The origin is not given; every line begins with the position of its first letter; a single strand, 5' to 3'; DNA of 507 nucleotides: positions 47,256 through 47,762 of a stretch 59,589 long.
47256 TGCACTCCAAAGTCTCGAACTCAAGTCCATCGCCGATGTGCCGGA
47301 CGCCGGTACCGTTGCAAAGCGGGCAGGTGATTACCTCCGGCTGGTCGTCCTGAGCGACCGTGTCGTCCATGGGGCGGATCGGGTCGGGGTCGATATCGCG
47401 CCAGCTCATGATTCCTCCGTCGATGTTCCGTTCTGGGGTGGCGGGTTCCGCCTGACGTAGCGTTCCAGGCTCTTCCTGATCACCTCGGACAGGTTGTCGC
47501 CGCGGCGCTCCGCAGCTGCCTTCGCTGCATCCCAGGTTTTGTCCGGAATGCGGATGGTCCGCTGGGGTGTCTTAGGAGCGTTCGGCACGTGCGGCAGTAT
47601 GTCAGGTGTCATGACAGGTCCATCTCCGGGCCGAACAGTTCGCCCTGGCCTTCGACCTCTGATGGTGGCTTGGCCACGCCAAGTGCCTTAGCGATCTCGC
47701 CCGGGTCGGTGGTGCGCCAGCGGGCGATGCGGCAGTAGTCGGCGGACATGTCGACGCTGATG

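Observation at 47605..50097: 24-bp-phased array of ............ palindromes tying together an RHH gene, a methyltransferase and the transposase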

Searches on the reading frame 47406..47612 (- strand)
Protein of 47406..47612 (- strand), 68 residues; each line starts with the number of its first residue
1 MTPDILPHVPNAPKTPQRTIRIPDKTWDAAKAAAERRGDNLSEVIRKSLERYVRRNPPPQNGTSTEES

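Call 6: search_protein_families(library=pfam, proteins=[window:47406-47612:-], max_evalue=0.01)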
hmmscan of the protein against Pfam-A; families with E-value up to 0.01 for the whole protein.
window:47406-47612:- (68 aa): 1 family
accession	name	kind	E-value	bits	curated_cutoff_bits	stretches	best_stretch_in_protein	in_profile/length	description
PF01402.27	RHH_1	-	0.00038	20.8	20.5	1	19-55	3-39/39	Ribbon-helix-helix protein, copG family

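Call 18: find_homologous_proteins(query=window:47406-47612:-, max_evalue=0.001)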
Query window:47406-47612:- (68 aa): 15 proteins with E <= 0.001 among 15 candidates.
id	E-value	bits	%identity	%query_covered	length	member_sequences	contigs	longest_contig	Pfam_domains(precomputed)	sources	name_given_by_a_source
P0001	4.8e-31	123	89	94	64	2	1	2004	-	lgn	-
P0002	5.0e-27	111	81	99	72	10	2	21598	-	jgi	jgi:hypothetical protein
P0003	1.7e-26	109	90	85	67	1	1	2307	-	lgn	-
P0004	3.8e-26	108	88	85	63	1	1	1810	-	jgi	jgi:hypothetical protein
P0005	4.3e-26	108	83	85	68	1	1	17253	PF01402.28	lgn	-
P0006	5.8e-26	107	91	82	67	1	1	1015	-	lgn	-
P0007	7.4e-26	107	90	85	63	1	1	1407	-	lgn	-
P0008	1.4e-25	106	84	85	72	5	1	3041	-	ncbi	-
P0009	1.8e-25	106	83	87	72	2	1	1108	-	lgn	-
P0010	8.0e-25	104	77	90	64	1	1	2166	PF01402.28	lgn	-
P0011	1.1e-19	87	85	71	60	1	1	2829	-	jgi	jgi:hypothetical protein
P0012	3.3e-18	83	75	81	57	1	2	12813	PF01402.28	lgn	-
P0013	2.4e-17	80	86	65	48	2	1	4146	-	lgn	-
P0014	1.1e-9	56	53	84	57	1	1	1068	-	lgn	-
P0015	7.2e-8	50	55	81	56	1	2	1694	-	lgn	-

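Call 20: find_encoding_contigs(protein=P0002, flank=6000, max_places=4)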
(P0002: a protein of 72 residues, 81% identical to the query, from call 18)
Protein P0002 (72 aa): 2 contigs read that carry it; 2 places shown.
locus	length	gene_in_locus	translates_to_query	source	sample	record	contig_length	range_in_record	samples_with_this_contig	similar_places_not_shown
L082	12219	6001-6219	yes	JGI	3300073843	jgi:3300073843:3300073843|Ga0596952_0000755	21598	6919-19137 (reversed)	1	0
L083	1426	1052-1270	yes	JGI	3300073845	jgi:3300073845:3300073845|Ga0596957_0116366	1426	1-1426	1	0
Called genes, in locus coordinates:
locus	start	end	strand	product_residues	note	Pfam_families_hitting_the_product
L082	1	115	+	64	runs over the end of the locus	-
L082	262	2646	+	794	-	PF10123:Mu-like_Pro_N (weak)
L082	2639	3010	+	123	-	PF09956:Phage_cement_2 (weak)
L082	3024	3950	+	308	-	PF25209:Phage_capsid_4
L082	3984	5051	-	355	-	PF13011:LZ_Tnp_IS481, PF13384:HTH_23 (faint), PF13518:HTH_28, PF13551:HTH_29 (faint), PF13565:HTH_32, PF00665:rve, PF13683:rve_3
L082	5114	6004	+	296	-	-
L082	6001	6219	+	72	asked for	-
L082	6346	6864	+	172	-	-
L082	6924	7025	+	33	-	-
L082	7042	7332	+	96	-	-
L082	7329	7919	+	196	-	-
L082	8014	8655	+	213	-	-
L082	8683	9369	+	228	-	PF13392:HNH_3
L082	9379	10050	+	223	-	-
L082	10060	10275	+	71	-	-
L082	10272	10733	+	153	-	-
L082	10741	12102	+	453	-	-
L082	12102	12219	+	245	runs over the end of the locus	-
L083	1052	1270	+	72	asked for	-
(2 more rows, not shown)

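Call 21: find_encoding_contigs(protein=P0005, flank=6000, max_places=4)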
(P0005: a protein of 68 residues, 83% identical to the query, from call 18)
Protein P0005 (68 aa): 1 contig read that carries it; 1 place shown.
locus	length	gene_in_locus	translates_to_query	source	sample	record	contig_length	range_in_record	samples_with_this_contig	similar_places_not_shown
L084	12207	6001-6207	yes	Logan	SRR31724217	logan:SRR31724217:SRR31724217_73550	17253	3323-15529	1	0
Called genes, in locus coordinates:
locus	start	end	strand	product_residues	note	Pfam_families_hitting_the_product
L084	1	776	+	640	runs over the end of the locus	-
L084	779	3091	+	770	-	-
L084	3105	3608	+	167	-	-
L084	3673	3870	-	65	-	PF04149:DUF397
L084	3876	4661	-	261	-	PF01381:HTH_3, PF13560:HTH_31 (weak), PF19054:DUF5753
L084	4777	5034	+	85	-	-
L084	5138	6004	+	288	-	PF02086:MethyltransfD12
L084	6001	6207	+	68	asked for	PF01402:RHH_1 (weak)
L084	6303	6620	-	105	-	-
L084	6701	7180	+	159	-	PF13560:HTH_31 (weak)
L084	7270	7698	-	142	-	-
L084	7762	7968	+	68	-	PF04149:DUF397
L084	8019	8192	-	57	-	-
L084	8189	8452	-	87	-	-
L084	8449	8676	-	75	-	-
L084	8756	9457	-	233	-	-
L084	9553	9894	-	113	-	PF12802:MarR_2 (faint)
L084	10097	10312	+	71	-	-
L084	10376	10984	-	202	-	PF25232:DUF7848 (weak)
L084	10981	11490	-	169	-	-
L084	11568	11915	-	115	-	-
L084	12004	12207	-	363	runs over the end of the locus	-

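Call 22: find_encoding_contigs(protein=P0012, flank=6000, max_places=4)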
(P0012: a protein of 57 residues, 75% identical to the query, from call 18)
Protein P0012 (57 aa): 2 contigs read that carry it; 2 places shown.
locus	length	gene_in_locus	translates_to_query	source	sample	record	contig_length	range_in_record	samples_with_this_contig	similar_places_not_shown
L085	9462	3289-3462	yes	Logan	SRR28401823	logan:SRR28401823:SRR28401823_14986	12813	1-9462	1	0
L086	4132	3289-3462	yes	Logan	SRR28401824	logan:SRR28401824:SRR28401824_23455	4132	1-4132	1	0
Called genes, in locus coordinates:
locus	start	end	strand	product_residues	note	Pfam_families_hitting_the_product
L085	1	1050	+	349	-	?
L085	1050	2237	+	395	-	-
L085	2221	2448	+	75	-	-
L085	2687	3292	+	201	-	-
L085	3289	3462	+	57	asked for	PF01402:RHH_1 (weak)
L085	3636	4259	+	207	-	-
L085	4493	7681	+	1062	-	PF13884:Peptidase_S74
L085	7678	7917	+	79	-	-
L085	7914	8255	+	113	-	-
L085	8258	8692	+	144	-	-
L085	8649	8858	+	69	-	PF24596:DUF7620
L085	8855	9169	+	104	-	PF23778:Phage_holin_2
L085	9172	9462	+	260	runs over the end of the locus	-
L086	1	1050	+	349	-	?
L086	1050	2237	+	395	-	-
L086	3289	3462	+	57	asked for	PF01402:RHH_1 (weak)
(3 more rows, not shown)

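Call 27: search_protein_families(library=pfam, proteins=[L082:5114-6004:+, L085:2687-3292:+, L085:2517-2690:+, L084:5138-6004:+, L084:4777-5034:+], max_evalue=0.01)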
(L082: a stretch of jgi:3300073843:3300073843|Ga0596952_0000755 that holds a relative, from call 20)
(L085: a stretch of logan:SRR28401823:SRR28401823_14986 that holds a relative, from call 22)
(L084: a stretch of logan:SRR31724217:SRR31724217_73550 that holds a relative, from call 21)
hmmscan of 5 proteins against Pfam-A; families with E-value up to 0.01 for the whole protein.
L082:5114-6004:+ (296 aa): 1 family
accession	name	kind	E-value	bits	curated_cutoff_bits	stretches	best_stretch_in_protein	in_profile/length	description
PF01507.26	PAPS_reduct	-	0.0095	16.4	22.5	0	11-72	5-63/175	Phosphoadenosine phosphosulfate reductase domain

L085:2687-3292:+ (201 aa): 0 families

L085:2517-2690:+ (57 aa): 0 families

L084:5138-6004:+ (288 aa): 1 family
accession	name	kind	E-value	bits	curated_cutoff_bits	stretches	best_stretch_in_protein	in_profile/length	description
PF02086.21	MethyltransfD12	-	8.1e-26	91.7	22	1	15-240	1-241/253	D12 class N6 adenine-specific DNA methyltransferase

L084:4777-5034:+ (85 aa): 0 families

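Call 36: search_solved_structures(query=A1, max_evalue=10, show_alignments=2)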
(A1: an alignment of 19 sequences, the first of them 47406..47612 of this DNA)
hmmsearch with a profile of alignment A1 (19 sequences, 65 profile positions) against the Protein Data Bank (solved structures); distinct sequences matched with E-value up to 10: 36.
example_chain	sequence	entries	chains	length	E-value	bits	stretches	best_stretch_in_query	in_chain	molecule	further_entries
4hv0_A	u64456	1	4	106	4.1e-06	29.9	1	22-61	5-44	AvtR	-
5cwc_A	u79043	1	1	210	2e-05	27.7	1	23-57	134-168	Designed helical repeat protein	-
5x3t_A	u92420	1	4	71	0.00013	25.1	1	18-60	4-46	Antitoxin VapB26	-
5cwg_A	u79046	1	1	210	0.0005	23.2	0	23-59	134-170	Designed helical repeat protein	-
7nyw_I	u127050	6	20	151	0.0012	22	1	12-55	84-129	Macrodomain Ter protein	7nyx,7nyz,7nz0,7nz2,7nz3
1xrx_A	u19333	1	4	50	0.0013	21.9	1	18-58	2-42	SeqA protein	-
6a6x_C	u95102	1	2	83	0.0022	21.2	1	19-50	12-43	Antitoxin MazE7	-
4d8j_B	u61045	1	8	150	0.0023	21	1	13-51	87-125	Macrodomain Ter protein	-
3vea_B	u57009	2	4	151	0.0024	21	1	13-54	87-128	Macrodomain Ter protein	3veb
2bnw_A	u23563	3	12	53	0.0025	20.9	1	18-55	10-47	ORF OMEGA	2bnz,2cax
7wj0_A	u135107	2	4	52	0.0026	20.9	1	21-59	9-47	Antitoxin MazE6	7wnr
1p94_A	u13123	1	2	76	0.004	20.3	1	19-57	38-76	plasmid partition protein ParG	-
1irq_A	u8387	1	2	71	0.0049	20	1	18-55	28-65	omega transcriptional repressor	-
9dte_A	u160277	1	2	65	0.0061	19.7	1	24-54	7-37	C2-02802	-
3fmt_A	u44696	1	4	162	0.0091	19.2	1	18-53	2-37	Protein seqA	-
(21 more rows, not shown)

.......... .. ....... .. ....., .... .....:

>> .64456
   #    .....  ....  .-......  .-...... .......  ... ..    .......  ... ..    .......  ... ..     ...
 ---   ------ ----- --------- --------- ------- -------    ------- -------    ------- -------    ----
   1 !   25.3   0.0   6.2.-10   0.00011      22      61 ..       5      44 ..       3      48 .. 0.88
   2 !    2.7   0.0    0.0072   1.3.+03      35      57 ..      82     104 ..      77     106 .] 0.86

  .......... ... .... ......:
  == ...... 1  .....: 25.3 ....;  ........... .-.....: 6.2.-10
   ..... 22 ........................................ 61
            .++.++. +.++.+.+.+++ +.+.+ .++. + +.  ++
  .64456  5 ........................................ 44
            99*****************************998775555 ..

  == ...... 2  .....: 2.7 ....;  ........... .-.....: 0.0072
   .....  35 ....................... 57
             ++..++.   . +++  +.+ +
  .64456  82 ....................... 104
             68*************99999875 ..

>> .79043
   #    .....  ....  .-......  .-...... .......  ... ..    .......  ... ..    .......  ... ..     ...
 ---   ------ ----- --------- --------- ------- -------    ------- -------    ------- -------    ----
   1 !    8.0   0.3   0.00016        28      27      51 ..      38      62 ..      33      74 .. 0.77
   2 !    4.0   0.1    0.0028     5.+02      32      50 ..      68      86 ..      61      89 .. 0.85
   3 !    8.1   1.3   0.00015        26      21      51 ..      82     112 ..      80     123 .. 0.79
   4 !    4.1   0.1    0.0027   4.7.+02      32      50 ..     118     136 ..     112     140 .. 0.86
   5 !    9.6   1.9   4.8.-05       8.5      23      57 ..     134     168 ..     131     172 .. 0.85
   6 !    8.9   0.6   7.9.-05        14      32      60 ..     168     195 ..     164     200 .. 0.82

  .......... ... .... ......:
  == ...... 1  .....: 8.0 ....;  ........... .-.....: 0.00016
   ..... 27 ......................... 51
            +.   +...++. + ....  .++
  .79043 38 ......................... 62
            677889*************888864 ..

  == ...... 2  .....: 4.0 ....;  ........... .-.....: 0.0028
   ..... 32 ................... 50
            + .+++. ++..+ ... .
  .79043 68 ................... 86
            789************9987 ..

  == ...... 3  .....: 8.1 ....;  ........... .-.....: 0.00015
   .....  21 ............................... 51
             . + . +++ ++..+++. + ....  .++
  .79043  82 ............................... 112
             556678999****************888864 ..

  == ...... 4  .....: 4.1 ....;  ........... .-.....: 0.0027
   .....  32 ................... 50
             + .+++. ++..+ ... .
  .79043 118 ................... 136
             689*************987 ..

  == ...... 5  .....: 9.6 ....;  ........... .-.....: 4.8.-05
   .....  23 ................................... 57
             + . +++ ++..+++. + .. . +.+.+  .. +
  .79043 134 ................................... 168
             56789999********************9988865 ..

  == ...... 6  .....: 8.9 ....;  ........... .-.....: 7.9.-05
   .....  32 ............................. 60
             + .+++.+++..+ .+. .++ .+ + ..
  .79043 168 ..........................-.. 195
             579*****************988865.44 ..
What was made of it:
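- On Ribbon-helix-helix (Arc/MetJ/CopG) DNA-binding proteins: A profile search of the PDB finds AvtR at 4e-6, then VapB26, MazE, omega, ParG, NikR and CopG (call 36).
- The RHH profile hits omega and ParG weakly (call 36).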

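Call 48: predict_structure(alignment_id=A2)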
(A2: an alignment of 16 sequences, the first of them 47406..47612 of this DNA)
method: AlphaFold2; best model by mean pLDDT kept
length: 68 residues; sequences in the alignment: 16
mean_pLDDT: 66.2   pTM: 0.35
mean pLDDT of the five models: 66.2, 64.3, 62.7, 61.8, 60.4
residues with pLDDT >= 90: 0; 70-90: 32; 50-70: 27; < 50: 9
segments of 3 or more residues with pLDDT < 50: 62-68
pLDDT, mean of each block of 10 residues (from residue 1): 55 62 77 71 76 72 46
secondary structure, 60 per line:
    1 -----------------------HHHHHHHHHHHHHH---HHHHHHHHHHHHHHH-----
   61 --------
elements in order: H24-37 H41-55
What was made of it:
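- On Ribbon-helix-helix (Arc/MetJ/CopG) DNA-binding proteins: The AF2 monomer model has pLDDT 66, an extended N-terminal segment and helices 24-37 and 41-55 (call 48).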

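Call 52: fold_search(model_id=the predicted structure, library=pdb)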
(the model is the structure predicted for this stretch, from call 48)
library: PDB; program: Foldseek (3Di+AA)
matches with E <= 10: 99; with E <= 0.001: 0
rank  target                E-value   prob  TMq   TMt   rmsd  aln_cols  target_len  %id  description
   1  5x3t_A                8.9e-02  0.89  0.41  0.40   9.0        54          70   33  VapBC from Mycobacterium tuberculosis (released 2017-06-07)
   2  7nyw_I                6.0e-01  0.54  0.35  0.20   5.1        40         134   30  Cryo-EM structure of the MukBEF-MatP-DNA head module (released 2021-07-07)
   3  1bdv_D                6.0e-01  0.51  0.37  0.47   5.3        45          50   22  ARC FV10 COCRYSTAL (released 1999-01-06)
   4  1baz_A                6.4e-01  0.38  0.37  0.48   6.9        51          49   22  ARC REPRESSOR MUTANT PHE10VAL (released 1998-06-17)
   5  1par_A                6.9e-01  0.41  0.37  0.45   7.1        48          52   21  DNA RECOGNITION BY BETA-SHEETS IN THE ARC REPRESSOR-OPERATOR CRYSTAL STRUCTURE (released 1994-07-31)
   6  6rw4_G                7.9e-01  0.14  0.29  0.08  14.6        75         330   15  Structure of human mitochondrial 28S ribosome in complex with mitochondrial IF3 (released 2020-06-03)
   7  8ypj_A                8.5e-01  0.41  0.40  0.51   7.3        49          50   20  Cyrstal structure of the MazE-mt10 Antitoxin from Mycobacterium tuberculosis (released 2024-05-15)
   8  1bdv_B                8.5e-01  0.41  0.36  0.44   5.0        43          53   23  ARC FV10 COCRYSTAL (released 1999-01-06)
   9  1myk_B                9.8e-01  0.38  0.37  0.51   5.1        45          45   20  CRYSTAL STRUCTURE, FOLDING, AND OPERATOR BINDING OF THE HYPERSTABLE ARC REPRESSOR MUTANT PL8 (released 1995-01-26)
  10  5x3t_E                1.1e+00  0.33  0.41  0.44   9.2        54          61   33  VapBC from Mycobacterium tuberculosis (released 2017-06-07)
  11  1bdv_C                1.2e+00  0.38  0.37  0.52   4.5        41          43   22  ARC FV10 COCRYSTAL (released 1999-01-06)
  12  3veb_B                1.3e+00  0.23  0.34  0.17   7.8        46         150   17  Crystal Structure of Matp-matS (released 2012-11-21)
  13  1ea4_F                1.4e+00  0.30  0.37  0.51   5.3        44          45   20  TRANSCRIPTIONAL REPRESSOR COPG/22bp dsDNA COMPLEX (released 2001-07-05)
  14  6sbx_C                1.5e+00  0.25  0.42  0.49   6.1        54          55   17  CdbA Form Two (released 2020-04-22)
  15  7wj0_MODEL_1_A        1.6e+00  0.30  0.36  0.46   4.2        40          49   30  Solution structure of N-terminal domain (nMazE6) of mycobacterial antitoxin MazE6 from MazEF6 TA system (released 2022-10-12)
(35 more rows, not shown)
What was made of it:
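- The best PDB matches include the RHH antitoxins VapB26, MazE6/7, RelB and DinJ (calls 36, 52).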

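Call 54: find_encoding_contigs(protein=P0008, flank=3000, max_places=3)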
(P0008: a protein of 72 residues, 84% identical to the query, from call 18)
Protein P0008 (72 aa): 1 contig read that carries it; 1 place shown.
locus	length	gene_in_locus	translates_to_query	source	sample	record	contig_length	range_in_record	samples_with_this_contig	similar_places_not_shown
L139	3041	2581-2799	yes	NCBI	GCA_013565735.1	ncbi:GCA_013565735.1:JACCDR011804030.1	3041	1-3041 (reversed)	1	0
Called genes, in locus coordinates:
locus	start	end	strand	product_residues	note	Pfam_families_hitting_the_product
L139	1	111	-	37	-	?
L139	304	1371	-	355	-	PF13011:LZ_Tnp_IS481 (weak), PF13384:HTH_23 (faint), PF13518:HTH_28 (weak), PF13565:HTH_32, PF00665:rve, PF13683:rve_3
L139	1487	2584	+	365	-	PF00145:DNA_methylase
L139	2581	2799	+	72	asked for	-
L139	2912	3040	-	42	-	?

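Call 55: find_encoding_contigs(protein=P0013, flank=4000, max_places=3)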
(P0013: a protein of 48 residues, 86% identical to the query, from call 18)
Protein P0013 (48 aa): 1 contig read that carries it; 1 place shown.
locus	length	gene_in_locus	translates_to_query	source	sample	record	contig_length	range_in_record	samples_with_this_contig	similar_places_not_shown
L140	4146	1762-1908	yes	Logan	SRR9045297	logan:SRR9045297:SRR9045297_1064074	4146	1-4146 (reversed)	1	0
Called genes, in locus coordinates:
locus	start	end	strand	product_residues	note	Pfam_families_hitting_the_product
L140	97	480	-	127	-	-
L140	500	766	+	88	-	-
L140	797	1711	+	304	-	-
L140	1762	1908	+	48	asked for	-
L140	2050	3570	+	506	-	PF00580:UvrD-helicase (weak), PF13245:AAA_19, PF13604:AAA_30 (weak), PF00580:UvrD-helicase (weak)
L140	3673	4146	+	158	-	?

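Call 56: find_encoding_contigs(protein=P0011, flank=3000, max_places=3)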
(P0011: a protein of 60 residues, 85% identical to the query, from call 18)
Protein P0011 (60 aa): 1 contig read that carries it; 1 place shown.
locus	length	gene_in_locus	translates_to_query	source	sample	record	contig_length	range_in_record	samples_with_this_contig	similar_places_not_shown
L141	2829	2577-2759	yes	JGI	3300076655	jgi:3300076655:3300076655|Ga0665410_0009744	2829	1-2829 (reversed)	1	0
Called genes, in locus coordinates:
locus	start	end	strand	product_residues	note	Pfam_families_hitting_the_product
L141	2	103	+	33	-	?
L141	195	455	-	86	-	-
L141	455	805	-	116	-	PF24729:Acb2_Tad1_hairpin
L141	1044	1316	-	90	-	-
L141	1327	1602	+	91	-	-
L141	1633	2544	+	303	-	-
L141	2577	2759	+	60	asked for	-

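Call 57: find_encoding_contigs(protein=P0010, flank=3000, max_places=3)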
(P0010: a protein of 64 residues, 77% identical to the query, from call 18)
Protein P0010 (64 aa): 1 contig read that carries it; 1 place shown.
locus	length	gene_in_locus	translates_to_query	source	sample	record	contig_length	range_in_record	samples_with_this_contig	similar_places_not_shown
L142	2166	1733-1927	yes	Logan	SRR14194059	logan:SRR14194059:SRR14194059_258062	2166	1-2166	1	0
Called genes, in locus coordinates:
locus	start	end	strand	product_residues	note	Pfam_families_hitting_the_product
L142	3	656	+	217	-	?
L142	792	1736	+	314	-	PF01555:N6_N4_Mtase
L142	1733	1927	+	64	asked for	PF01402:RHH_1 (weak)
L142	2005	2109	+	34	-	-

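Call 60: search_protein_families(library=phrogs, proteins=[L140:797-1711:+, L085:2687-3292:+, window:47406-47612:-, L139:1487-2584:+], max_evalue=0.001)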
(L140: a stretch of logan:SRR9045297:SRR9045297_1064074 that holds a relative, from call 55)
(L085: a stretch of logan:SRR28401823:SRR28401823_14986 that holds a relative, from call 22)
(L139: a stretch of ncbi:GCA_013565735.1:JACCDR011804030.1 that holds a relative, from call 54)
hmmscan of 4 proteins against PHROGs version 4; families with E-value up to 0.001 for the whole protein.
L140:797-1711:+ (304 aa): 1 family
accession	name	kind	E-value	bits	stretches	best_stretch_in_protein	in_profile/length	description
phrog_424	-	moron, auxiliary metabolic gene and host takeover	4.2e-46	158.9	1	17-300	164-419/460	phosphoadenosine phosphosulfate reductase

L085:2687-3292:+ (201 aa): 2 families
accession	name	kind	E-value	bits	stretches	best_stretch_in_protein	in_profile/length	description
phrog_38779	-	unknown function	6.5e-06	27.1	1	5-38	19-53/61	-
phrog_323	-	transcription regulation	2.2e-05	25.1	0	3-59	147-199/319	transcriptional regulator, D5-like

window:47406-47612:- (68 aa): 1 family
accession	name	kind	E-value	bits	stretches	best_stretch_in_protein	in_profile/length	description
phrog_6506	-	transcription regulation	1.9e-19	70.5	1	9-57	3-51/59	Arc-like repressor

L139:1487-2584:+ (365 aa): 4 families
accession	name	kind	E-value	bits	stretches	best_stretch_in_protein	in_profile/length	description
phrog_116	-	other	4.5e-60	204.8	1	1-363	208-493/779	DNA methyltransferase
phrog_363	-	other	1.9e-26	94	2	1-81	54-138/327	DNA methyltransferase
phrog_23910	-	unknown function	9.2e-09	36.3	1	285-355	18-90/99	-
phrog_5999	-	other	3.9e-06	27.8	1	5-89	7-98/109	DNA methyltransferase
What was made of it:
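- On Ribbon-helix-helix (Arc/MetJ/CopG) DNA-binding proteins: PHROG 6506 'Arc-like repressor' gives E = 1.9e-19 (call 60).
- Closest known: Arc/Mnt/CopG-type ribbon-helix-helix repressors of phages and plasmids. Same: Family assignment comes from Pfam, PHROG and a PDB profile search (calls 6, 36, 60).
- RHH identity: calls 6, 36, 48, 60.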
